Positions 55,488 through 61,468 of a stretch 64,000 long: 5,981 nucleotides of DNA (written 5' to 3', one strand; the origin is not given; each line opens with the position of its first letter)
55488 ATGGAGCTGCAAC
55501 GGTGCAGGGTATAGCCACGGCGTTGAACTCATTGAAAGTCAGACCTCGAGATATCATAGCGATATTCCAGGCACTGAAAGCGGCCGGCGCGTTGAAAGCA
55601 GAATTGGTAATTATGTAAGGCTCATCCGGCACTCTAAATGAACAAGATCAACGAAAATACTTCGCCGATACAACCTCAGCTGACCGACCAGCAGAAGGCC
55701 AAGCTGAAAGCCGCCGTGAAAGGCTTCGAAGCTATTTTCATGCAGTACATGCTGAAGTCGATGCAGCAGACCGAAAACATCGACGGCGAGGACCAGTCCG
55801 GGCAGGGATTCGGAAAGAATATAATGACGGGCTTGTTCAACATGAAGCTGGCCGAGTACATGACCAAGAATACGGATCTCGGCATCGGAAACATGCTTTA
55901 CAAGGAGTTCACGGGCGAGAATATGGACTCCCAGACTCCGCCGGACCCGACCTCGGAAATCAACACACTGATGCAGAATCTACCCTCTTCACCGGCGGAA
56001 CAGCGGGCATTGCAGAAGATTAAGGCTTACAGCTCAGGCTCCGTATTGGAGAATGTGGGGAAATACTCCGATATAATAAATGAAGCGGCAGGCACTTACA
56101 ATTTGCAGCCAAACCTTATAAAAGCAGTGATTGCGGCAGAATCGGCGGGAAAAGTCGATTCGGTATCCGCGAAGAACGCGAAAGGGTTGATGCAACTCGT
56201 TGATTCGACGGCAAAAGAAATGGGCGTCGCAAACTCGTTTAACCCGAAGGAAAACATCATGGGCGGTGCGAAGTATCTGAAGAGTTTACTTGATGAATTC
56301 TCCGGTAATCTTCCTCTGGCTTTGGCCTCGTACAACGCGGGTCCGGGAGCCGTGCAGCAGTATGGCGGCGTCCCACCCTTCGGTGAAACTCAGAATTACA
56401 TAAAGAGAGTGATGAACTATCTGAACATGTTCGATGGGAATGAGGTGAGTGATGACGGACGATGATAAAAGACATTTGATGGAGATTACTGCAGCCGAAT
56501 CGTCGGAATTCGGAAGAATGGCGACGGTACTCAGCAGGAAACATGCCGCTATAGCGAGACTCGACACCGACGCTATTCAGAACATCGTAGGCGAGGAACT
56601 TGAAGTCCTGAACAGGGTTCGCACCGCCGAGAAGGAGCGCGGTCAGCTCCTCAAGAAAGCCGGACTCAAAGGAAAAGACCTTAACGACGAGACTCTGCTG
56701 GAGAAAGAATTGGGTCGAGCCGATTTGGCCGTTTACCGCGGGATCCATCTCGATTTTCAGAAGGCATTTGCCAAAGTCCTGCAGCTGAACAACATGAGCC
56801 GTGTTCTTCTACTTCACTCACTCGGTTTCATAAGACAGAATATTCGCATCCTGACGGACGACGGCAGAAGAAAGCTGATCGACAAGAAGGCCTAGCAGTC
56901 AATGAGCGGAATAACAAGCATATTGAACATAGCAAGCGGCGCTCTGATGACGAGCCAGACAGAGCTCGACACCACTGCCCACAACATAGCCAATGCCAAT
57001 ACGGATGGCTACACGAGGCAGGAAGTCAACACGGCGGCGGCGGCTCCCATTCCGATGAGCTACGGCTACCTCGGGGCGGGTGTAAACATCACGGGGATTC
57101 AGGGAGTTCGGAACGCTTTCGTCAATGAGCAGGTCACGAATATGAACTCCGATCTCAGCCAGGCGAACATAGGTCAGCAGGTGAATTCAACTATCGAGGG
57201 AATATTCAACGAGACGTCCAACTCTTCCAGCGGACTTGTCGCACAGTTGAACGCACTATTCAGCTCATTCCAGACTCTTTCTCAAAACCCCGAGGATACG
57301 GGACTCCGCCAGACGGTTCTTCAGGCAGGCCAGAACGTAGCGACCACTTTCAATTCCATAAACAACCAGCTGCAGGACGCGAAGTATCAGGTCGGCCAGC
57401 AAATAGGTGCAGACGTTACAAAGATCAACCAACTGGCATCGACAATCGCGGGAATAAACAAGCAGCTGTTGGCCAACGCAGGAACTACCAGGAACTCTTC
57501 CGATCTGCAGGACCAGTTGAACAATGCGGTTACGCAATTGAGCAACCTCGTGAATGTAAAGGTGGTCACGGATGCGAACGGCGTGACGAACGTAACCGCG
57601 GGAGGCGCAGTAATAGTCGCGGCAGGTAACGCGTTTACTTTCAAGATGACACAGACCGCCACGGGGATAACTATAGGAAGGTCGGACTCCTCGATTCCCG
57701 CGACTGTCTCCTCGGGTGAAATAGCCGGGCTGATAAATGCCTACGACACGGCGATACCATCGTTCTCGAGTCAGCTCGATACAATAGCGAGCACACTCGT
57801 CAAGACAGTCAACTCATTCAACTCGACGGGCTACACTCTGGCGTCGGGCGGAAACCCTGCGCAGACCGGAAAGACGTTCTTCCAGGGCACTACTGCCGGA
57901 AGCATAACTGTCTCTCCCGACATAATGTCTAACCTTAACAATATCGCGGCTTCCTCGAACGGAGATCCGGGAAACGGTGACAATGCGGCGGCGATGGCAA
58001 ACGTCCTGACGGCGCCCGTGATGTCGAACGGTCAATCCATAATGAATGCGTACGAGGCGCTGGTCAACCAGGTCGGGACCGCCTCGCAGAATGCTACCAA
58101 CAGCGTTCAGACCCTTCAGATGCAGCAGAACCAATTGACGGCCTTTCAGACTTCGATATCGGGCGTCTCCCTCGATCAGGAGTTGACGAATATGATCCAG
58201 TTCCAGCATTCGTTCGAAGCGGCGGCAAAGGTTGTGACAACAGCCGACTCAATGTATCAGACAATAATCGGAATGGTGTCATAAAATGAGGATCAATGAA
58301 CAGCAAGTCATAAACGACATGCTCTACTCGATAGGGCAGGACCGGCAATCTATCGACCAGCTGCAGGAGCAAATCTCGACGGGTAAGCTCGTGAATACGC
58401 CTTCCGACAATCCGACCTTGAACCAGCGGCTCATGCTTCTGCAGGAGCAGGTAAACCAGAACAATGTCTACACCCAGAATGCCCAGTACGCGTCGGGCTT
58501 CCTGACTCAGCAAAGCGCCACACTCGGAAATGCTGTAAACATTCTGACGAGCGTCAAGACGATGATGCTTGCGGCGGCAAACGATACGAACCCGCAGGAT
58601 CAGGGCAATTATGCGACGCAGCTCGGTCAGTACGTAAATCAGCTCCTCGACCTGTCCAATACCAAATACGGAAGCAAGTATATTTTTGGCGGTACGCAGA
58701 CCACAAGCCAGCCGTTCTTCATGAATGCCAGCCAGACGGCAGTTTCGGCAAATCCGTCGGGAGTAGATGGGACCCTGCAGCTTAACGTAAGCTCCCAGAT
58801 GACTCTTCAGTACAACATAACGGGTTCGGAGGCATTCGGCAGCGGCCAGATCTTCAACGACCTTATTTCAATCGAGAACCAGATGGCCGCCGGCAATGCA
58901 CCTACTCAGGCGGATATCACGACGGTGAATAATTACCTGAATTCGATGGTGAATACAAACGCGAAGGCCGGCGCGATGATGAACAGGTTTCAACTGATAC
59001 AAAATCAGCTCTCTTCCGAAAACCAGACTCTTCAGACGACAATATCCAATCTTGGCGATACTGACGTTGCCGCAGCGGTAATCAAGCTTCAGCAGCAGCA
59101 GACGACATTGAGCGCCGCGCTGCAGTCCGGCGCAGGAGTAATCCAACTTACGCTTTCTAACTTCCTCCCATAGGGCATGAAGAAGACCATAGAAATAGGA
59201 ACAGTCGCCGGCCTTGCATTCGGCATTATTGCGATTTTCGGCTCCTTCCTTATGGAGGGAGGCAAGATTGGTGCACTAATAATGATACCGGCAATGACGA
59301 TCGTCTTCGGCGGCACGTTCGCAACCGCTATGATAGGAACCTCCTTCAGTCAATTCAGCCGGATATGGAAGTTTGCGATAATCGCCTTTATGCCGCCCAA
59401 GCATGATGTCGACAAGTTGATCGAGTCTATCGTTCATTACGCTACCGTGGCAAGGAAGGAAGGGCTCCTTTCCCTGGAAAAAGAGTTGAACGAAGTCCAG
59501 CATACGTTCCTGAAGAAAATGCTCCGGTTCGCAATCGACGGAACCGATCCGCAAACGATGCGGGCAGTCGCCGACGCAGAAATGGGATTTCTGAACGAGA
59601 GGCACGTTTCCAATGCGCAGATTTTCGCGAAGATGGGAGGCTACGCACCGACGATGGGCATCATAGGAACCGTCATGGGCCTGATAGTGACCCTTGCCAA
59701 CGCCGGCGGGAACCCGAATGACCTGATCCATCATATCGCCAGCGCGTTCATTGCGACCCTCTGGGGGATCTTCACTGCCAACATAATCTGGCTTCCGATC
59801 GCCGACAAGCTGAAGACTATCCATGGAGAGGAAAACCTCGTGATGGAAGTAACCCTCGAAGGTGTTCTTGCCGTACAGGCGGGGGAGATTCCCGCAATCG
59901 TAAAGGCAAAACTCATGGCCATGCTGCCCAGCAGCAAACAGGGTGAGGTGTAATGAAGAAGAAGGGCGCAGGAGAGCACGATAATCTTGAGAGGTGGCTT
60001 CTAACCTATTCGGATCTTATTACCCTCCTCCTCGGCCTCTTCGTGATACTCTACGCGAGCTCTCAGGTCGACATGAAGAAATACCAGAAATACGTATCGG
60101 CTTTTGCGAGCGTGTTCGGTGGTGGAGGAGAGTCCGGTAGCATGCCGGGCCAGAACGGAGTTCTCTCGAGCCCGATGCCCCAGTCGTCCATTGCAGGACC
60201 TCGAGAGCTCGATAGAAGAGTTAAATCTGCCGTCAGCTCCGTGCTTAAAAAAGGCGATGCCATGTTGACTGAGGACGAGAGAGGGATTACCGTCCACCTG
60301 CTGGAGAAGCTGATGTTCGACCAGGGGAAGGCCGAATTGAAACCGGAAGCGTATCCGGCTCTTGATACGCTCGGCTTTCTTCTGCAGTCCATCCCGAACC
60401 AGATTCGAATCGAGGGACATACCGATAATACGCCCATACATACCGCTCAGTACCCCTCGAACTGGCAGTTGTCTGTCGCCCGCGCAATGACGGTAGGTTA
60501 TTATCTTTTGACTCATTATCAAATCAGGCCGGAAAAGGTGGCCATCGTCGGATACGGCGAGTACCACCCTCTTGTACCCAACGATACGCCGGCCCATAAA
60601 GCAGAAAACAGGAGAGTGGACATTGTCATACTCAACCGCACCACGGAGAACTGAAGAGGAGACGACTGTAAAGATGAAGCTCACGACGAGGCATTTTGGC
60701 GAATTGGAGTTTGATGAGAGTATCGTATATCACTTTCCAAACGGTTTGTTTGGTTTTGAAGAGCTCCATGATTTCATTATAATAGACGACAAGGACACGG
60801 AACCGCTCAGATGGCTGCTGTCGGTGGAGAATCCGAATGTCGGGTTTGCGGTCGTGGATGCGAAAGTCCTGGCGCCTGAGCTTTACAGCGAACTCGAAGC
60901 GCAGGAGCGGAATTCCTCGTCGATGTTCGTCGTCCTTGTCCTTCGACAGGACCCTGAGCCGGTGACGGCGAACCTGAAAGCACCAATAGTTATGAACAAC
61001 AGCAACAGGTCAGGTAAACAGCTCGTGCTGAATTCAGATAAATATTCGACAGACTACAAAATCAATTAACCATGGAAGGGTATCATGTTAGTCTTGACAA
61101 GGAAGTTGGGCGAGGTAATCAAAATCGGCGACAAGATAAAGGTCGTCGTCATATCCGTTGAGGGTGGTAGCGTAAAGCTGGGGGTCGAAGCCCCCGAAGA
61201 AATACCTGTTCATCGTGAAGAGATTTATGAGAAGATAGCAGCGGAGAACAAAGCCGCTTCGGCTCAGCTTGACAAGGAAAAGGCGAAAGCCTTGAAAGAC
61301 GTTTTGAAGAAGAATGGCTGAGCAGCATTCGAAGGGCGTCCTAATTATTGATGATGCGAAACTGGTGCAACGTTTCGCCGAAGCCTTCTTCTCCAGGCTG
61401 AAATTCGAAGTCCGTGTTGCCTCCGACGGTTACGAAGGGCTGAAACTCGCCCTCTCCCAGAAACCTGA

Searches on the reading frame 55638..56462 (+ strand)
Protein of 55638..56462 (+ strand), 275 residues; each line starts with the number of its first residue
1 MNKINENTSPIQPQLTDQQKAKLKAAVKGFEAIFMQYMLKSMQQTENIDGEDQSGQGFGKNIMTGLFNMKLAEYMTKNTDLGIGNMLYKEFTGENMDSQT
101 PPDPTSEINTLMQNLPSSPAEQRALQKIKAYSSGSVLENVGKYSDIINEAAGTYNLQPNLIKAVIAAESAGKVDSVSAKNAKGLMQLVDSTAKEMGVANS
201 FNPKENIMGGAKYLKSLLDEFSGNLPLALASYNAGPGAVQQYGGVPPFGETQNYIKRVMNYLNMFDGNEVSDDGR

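Call 11: search_protein_families(library=pfam, proteins=[window:55638-56462:+], max_evalue=0.1)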
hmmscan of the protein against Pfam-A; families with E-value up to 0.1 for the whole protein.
window:55638-56462:+ (275 aa): 2 families
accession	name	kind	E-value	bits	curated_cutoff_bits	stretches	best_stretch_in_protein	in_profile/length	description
PF01464.25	SLT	-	1.4e-27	96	21.3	1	146-251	2-113/117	Transglycosylase SLT domain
PF10135.14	Rod-binding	-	7e-05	23.7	25.1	1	40-89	1-50/51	Rod binding protein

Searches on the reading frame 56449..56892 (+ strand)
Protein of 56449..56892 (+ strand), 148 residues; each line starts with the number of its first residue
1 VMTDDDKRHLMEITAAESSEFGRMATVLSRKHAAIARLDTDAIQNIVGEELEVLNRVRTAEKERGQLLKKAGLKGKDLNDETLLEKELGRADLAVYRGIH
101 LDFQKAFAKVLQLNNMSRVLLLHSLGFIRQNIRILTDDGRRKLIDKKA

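Call 11: search_protein_families(library=pfam, proteins=[window:56449-56892:+], max_evalue=0.1)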
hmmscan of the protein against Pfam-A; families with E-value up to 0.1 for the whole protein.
window:56449-56892:+ (148 aa): 1 family
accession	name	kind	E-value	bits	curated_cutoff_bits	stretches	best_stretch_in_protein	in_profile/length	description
PF05130.17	FlgN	-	7.2e-12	46.4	30.5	1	10-137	6-131/147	FlgN protein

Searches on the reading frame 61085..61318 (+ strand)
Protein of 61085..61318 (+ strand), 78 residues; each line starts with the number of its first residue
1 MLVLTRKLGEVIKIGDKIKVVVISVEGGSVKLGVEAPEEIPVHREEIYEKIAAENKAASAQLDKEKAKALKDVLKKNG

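Call 11: search_protein_families(library=pfam, proteins=[window:61085-61318:+], max_evalue=0.1)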
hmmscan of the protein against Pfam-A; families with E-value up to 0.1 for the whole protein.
window:61085-61318:+ (78 aa): 2 families
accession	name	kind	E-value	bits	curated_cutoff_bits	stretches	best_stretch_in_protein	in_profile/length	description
PF02599.21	CsrA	-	3.8e-24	84.9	27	1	1-52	1-52/53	Global regulator protein family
PF20694.2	TRADD-like_N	-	0.03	14.6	23.7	1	8-39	11-41/69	TRADD-like N-terminal domain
